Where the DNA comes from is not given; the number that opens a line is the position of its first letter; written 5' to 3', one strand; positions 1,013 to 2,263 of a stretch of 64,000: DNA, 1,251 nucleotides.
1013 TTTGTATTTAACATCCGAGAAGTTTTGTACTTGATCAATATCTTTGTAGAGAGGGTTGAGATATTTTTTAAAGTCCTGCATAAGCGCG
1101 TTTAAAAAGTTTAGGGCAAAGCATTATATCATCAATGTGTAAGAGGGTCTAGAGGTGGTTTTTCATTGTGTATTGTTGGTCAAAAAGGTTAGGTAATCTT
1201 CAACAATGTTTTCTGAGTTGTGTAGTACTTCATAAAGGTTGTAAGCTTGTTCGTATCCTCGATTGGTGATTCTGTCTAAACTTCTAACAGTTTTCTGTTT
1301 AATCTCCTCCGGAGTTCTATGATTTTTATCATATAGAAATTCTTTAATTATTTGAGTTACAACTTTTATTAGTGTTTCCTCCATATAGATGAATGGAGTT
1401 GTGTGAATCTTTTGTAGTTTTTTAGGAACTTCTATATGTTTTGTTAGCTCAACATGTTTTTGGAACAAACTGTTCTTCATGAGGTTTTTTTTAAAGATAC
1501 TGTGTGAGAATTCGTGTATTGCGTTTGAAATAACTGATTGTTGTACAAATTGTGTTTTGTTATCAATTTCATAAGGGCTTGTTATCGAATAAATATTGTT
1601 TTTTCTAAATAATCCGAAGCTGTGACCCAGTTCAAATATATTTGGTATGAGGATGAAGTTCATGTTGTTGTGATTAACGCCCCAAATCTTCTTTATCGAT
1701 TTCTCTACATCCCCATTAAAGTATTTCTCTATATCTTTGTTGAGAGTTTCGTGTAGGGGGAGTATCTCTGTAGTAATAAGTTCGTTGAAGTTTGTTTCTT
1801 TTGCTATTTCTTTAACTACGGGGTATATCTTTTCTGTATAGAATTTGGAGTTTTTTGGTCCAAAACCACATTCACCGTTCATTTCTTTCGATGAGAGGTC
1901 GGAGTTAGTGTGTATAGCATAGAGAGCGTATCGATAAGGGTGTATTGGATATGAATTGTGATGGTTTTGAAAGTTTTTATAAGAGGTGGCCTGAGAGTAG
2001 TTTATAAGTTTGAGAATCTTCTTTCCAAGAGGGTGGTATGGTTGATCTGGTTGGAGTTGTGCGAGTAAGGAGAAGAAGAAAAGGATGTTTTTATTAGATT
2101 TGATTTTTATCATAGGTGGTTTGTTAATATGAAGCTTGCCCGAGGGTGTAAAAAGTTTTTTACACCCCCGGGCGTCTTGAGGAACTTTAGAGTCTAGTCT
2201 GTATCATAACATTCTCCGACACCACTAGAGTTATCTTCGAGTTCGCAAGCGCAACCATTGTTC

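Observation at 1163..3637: Candidate ranthipeptide/sactipeptide-type RiPP cluster: radical-SAM/SPASM maturase, 41-aa Cys/Asp peptide, GC-rich hairpin, secreted HExxH protein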

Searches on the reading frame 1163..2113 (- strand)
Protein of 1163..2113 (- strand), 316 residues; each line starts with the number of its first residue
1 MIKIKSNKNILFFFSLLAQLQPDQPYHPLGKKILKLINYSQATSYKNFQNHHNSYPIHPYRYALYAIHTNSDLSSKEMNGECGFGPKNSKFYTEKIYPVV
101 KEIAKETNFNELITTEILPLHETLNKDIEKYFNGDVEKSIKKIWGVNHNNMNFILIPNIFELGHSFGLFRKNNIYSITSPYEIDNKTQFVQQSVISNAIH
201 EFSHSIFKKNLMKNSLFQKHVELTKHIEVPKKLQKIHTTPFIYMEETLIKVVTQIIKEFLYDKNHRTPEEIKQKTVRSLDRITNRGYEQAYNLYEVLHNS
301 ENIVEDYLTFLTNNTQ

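Call 3: search_protein_families(library=ncbifam, proteins=[window:1163-2113:-], max_evalue=1)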
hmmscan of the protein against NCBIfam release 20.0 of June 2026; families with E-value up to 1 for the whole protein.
window:1163-2113:- (316 aa): 0 families

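Call 4: search_protein_families(library=pfam, proteins=[window:1163-2113:-], max_evalue=1)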
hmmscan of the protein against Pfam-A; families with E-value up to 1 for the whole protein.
window:1163-2113:- (316 aa): 1 family
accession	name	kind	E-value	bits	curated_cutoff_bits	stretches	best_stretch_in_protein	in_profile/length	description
PF20439.3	SpoIVA_C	-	0.0031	18.1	25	1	243-287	24-68/76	Sporulation stage IV protein A, C-terminal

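Call 24: search_protein_families(library=pfam, alignment_id=A3, max_evalue=1)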
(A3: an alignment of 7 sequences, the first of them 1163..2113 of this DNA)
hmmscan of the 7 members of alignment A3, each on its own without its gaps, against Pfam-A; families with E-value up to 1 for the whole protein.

A. member 1, window:1163-2113:- (316 aa): 1 family
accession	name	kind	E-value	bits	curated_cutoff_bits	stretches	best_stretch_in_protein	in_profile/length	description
PF20439.3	SpoIVA_C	-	0.0031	18.1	25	1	243-287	24-68/76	Sporulation stage IV protein A, C-terminal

B. families by the number of members that match (of 7 scanned): 4 families
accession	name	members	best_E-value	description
PF16286.10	DUF4932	2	2.6e-15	Domain of unknown function (DUF4932)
PF20439.3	SpoIVA_C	1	0.0031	Sporulation stage IV protein A, C-terminal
PF00103.25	Hormone_1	1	0.038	Somatotropin hormone family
PF17262.7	Cas6b_C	1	0.25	Cas6b C-terminal domain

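Call 25: search_solved_structures(query=A3, max_evalue=10)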
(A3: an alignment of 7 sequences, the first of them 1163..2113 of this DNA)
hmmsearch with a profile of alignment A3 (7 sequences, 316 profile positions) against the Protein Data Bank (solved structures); distinct sequences matched with E-value up to 10: 7.
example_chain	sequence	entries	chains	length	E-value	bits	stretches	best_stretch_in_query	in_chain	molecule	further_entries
2gtg_A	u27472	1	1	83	0.42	12.9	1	92-143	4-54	Proactivator polypeptide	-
2z9a_A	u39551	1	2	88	0.55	12.5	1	92-143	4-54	Proactivator polypeptide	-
2qyp_A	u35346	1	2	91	0.57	12.4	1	92-143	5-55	Proactivator polypeptide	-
1m12_A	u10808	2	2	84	0.62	12.3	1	92-143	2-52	SAPOSIN C | Proactivator polypeptide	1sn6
3kqg_A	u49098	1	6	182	0.68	12.2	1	104-184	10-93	C-type lectin domain family 4 member K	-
3c22_A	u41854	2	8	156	0.97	11.7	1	129-184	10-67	C-type lectin domain family 4 member K | CD207 molecule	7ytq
4ak8_A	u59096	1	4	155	0.97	11.7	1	129-184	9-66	C-TYPE LECTIN DOMAIN FAMILY 4 MEMBER K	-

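Call 27: find_homologous_proteins(query=window:1163-2113:-, max_evalue=0.001)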
Query window:1163-2113:- (316 aa): 20 proteins with E <= 0.001 among 1535 candidates.
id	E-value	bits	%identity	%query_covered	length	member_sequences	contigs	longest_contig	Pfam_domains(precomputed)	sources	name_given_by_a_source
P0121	1.4e-205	699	100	100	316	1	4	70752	-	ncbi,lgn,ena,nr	ncbi:hypothetical protein K8R20_02190 [bacterium]|nr:hypothetical protein [bacterium]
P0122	2.8e-149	514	74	99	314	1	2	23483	-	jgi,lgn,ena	-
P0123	5.0e-87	310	50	99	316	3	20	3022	-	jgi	jgi:hypothetical protein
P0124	3.0e-85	304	49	99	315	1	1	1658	-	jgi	jgi:hypothetical protein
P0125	1.0e-84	303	49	99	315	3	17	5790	-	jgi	jgi:hypothetical protein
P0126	4.1e-82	294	49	99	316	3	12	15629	-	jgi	jgi:hypothetical protein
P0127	4.7e-82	294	48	100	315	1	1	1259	-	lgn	-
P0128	2.4e-81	291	47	99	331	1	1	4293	-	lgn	-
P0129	2.9e-79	285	46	99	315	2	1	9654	-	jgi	-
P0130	3.4e-78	281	47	99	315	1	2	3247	-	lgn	-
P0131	5.3e-78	280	47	100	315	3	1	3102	-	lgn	-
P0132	7.2e-78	280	47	99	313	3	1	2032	-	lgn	-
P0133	7.8e-78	280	46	99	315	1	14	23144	-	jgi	jgi:hypothetical protein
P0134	2.8e-76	275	46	99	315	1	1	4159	-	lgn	-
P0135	2.5e-74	268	45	99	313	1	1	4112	-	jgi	jgi:hypothetical protein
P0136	2.3e-47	180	36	95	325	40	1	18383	-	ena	-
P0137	1.6e-46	177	37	73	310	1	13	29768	-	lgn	-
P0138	3.3e-45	173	37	92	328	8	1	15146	-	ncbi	-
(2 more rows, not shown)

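Call 40: predict_structure(alignment_id=A4)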
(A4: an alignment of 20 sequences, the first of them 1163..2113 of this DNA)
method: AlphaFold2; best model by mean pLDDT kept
length: 316 residues; sequences in the alignment: 20
mean_pLDDT: 92.0   pTM: 0.91
mean pLDDT of the five models: 92.0, 91.9, 91.8, 91.2, 89.8
residues with pLDDT >= 90: 247; 70-90: 62; 50-70: 6; < 50: 1
segments of 3 or more residues with pLDDT < 50: none
pLDDT, mean of each block of 10 residues (from residue 1): 95 96 92 92 91 87 94 87 83 93 95 94 95 91 83 95 90 94 92 95 96 93 95 92 98 95 79 93 96 95 95 76
secondary structure, 60 per line:
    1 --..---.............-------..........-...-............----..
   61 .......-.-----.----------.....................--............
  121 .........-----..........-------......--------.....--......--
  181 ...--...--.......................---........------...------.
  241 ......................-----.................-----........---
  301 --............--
elements in order: H8-20 H28-37 H43-54 H59-67 H86-106 H109-129 H135-144 E152-157 E166-170 E173-178 E181-183 E186-188 H191-213 H217-224 H240-262 H268-284 H290-297 H303-314

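Call 43: fold_search(model_id=the predicted structure, library=pdb)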
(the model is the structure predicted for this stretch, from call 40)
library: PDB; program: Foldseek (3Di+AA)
matches with E <= 10: 88; with E <= 0.001: 0
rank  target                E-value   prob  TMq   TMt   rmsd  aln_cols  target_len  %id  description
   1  3fts                  1.4e+00  0.13  0.18  0.11  15.2       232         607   12  Leukotriene A4 hydrolase in complex with resveratrol (released 2009-07-28)
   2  5cdm_A                1.4e+00  0.05  0.11  0.08  22.6       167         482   12  2.5A structure of QPT-1 with S.aureus DNA gyrase and DNA (released 2015-12-16)
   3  4z4q_B                2.0e+00  0.06  0.11  0.06  21.5       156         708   12  Quinazolinedione(PD 0305970)-DNA cleavage complex of topoisomerase IV from S. pneumoniae (released 2016-09-14)
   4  5luz_B                2.1e+00  0.08  0.20  0.12  16.0       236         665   10  Structure of Human Neurolysin (E475Q) in complex with neurotensin peptide products (released 2017-12-06)
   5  4z2e_B                2.3e+00  0.04  0.11  0.08  23.4       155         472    8  Quinolone(Trovafloxacin)-DNA cleavage complex of gyrase from S. pneumoniae (released 2016-09-14)
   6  3raf_A                2.4e+00  0.06  0.12  0.08  20.9       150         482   13  Quinazolinedione-DNA cleavage complex of type IV topoisomerase from S. pneumoniae (released 2012-03-28)
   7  2nov_B                2.6e+00  0.02  0.10  0.08  30.4       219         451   11  Breakage-reunion domain of S.pneumoniae topo IV: crystal structure of a gram-positive quinolone target (released 2006-11-14)
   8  3kwv_C                2.7e+00  0.08  0.17  0.22  15.2       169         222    9  Structural basis for the unfolding of anthrax lethal factor by protective antigen oligomers (released 2010-11-10)
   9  3lqb                  2.8e+00  0.06  0.12  0.17   6.7        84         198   13  Crystal structure of the hatching enzyme ZHE1 from the zebrafish Danio rerio (released 2010-09-08)
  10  4tma_C                2.8e+00  0.03  0.10  0.08  23.6       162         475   16  Crystal structure of gyrase bound to its inhibitor YacG (released 2014-07-23)
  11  4z4q_A                3.0e+00  0.06  0.12  0.06  20.9       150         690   13  Quinazolinedione(PD 0305970)-DNA cleavage complex of topoisomerase IV from S. pneumoniae (released 2016-09-14)
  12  3hq2_B                3.0e+00  0.03  0.16  0.12  22.2       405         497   12  BsuCP Crystal Structure (released 2009-06-30)
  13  3ifz_B                3.1e+00  0.02  0.09  0.07  23.9       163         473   11  crystal structure of the first part of the Mycobacterium tuberculosis DNA gyrase reaction core: the breakage and reuni (released 2010-07-28)
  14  5ni4_B                3.3e+00  0.08  0.19  0.11  16.0       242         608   12  Crystal structure of human LTA4H mutant E271A in complex with LTA4 (crystal form II) (released 2017-08-23)
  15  9qvm_M                3.3e+00  0.02  0.12  0.07  20.5       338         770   11  Cryo-EM reconstruction of the NEDD1 anchor protein and CDK5RAP2 bound to the gamma-tubulin ring complex (released 2025-05-21)
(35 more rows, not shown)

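Call 53: search_protein_representatives(alignment_id=A4)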
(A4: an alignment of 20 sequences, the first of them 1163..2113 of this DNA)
Query: 20 sequences, 315 profile positions. Proteins with E-value up to 0.001 (for the whole library): 54; up to 1e-10: 31; up to 1e-30: 22. The best 54 are listed.
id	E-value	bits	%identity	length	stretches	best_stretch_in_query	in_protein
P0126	2.4e-135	467.2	-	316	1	1-313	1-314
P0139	7.0e-112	390.2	-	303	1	16-314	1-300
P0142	5.0e-106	370.9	-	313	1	1-313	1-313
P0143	3.1e-104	365.0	-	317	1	1-312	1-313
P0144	1.5e-98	346.3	-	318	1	1-312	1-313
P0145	4.7e-93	328.3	-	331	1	2-313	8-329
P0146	4.9e-65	236.3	-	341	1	2-312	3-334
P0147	1.5e-62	228.0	-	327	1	2-312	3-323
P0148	3.0e-59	217.2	-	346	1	2-307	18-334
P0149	1.0e-53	199.0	-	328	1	3-312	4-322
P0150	1.3e-51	192.2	-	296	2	2-135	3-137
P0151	3.4e-50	187.5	-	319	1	5-312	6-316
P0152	6.3e-46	173.5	-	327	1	1-310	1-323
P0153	1.0e-44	169.5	-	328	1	2-312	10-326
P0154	5.6e-44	167.1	-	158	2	1-88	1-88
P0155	1.1e-43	166.1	-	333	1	1-313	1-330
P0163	3.3e-23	98.8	-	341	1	2-306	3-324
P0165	4.6e-20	88.5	-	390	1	2-300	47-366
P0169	2.9e-13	66.2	-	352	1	25-312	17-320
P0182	1.9e-05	40.5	-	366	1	91-271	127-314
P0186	8.8e-05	38.3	-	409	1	83-218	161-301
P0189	1.6e-04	37.4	-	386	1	103-309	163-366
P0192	7.1e-04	35.3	-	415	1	103-309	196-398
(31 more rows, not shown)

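Call 54: search_protein_families(library=pfam, proteins=[P0146, P0148, P0155, P0163, P0165, P0169, P0182, P0186, P0189, P0192], max_evalue=0.01)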
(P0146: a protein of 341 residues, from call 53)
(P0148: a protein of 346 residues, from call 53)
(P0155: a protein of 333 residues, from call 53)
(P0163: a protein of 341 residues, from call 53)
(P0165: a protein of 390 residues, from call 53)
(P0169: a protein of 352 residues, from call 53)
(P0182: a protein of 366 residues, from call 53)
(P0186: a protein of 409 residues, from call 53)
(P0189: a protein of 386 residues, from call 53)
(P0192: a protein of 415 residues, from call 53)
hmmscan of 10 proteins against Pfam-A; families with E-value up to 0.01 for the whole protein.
P0146 (341 aa): 1 family
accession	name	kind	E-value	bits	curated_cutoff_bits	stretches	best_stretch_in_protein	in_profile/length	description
PF16286.10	DUF4932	-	1.1e-11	45.1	28.7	1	97-316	94-309/332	Domain of unknown function (DUF4932)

P0148 (346 aa): 0 families

P0155 (333 aa): 0 families

P0163 (341 aa): 0 families

P0165 (390 aa): 0 families

P0169 (352 aa): 1 family
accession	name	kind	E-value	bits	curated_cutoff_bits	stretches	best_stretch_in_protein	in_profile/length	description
PF16286.10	DUF4932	-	6.3e-07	29.5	28.7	1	89-314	111-318/332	Domain of unknown function (DUF4932)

P0182 (366 aa): 1 family
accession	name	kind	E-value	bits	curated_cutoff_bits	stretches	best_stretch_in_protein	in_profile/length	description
PF16286.10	DUF4932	-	3.8e-43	148.6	28.7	1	41-351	2-327/332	Domain of unknown function (DUF4932)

P0186 (409 aa): 1 family
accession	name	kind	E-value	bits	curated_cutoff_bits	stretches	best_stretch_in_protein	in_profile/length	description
PF16286.10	DUF4932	-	1.9e-37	129.8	28.7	1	75-394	1-329/332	Domain of unknown function (DUF4932)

P0189 (386 aa): 1 family
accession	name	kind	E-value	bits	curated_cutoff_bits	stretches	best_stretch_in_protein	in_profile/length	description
PF16286.10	DUF4932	-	1.5e-52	179.5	28.7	1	57-376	1-331/332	Domain of unknown function (DUF4932)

P0192 (415 aa): 1 family
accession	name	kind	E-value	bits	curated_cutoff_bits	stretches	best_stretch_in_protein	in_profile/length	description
PF16286.10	DUF4932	-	5.2e-59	200.7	28.7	1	93-407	2-330/332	Domain of unknown function (DUF4932)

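Call 73: search_protein_families(library=ncbifam, alignment_id=A4, max_evalue=10)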
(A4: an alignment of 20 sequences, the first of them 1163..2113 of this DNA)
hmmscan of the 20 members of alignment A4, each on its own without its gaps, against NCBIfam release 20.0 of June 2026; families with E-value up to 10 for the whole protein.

A. member 1, window:1163-2113:- (316 aa): 0 families

B. families by the number of members that match (of 20 scanned): 4 families
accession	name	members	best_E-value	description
NF000236.1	linco_LnuA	2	0.086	lincosamide nucleotidyltransferase Lnu(A)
NF008688.0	PRK11709.1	1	0.00018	L-ascorbate 6-phosphate lactonase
NF041198.1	UshA_like_PCGU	1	0.054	UshA-like (seleno)protein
NF041670.1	GvpQ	1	0.072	gas vesicle protein GvpQ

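Call 75: find_encoding_contigs(protein=P0137, flank=5000, max_places=1)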
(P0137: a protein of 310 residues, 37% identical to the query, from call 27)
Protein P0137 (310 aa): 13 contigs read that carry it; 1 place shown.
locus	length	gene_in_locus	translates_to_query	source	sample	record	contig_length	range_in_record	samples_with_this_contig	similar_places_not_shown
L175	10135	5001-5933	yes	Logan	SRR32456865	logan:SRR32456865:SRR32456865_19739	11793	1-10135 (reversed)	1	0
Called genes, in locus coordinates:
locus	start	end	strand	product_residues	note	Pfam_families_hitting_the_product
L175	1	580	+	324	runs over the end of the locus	PF00355:Rieske, PF00970:FAD_binding_6 (weak), PF08022:FAD_binding_8, PF00175:NAD_binding_1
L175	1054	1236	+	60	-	-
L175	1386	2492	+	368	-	-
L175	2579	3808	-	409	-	PF07690:MFS_1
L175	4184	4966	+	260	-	-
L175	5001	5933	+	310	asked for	-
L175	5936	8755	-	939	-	PF04313:HSDR_N, PF04851:ResIII, PF00270:DEAD, PF18766:SWI2_SNF2, PF22679:T1R_D3-like, PF12008:EcoR124_C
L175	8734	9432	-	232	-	-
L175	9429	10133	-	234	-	?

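Call 76: find_encoding_contigs(protein=P0136, flank=5000, max_places=1)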
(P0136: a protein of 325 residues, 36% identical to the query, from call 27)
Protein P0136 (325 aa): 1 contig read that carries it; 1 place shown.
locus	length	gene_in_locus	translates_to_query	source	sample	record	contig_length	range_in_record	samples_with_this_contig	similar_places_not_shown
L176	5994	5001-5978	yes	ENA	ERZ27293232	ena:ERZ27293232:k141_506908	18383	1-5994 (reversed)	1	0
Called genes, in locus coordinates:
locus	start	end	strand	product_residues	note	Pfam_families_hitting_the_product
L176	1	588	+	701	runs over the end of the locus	PF17210:SdrD_B (faint), PF13715:CarbopepD_reg_2 (faint), PF13620:CarboxypepD_reg (weak)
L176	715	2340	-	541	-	PF04055:Radical_SAM, PF16199:Radical_SAM_C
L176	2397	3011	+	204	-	PF00334:NDK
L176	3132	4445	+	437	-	PF04055:Radical_SAM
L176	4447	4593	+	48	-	-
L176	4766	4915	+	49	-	-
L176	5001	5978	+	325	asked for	-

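Call 77: find_encoding_contigs(protein=P0138, flank=5000, max_places=1)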
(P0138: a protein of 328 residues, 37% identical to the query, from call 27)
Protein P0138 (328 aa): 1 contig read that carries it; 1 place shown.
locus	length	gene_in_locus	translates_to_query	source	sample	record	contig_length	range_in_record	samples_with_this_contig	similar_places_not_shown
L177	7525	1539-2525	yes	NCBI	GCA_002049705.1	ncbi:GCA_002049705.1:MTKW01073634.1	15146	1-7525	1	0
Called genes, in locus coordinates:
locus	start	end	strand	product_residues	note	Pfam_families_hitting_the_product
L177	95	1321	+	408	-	-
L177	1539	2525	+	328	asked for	-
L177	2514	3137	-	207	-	PF03167:UDG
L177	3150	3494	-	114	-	-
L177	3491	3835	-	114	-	-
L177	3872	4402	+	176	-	-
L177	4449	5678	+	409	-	-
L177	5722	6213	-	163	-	-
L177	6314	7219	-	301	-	-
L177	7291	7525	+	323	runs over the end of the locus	PF01073:3Beta_HSD, PF01370:Epimerase, PF02719:Polysacc_synt_2, PF04321:RmlD_sub_bind, PF05368:NmrA, PF13460:NAD_binding_10, PF16363:GDP_Man_Dehyd, PF07993:NAD_binding_4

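Call 79: search_protein_families(library=pfam, proteins=[L176:3132-3416:+], max_evalue=10)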
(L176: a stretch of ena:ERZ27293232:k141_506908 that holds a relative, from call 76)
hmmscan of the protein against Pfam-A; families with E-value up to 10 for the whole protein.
L176:3132-3416:+ (95 aa): 0 families
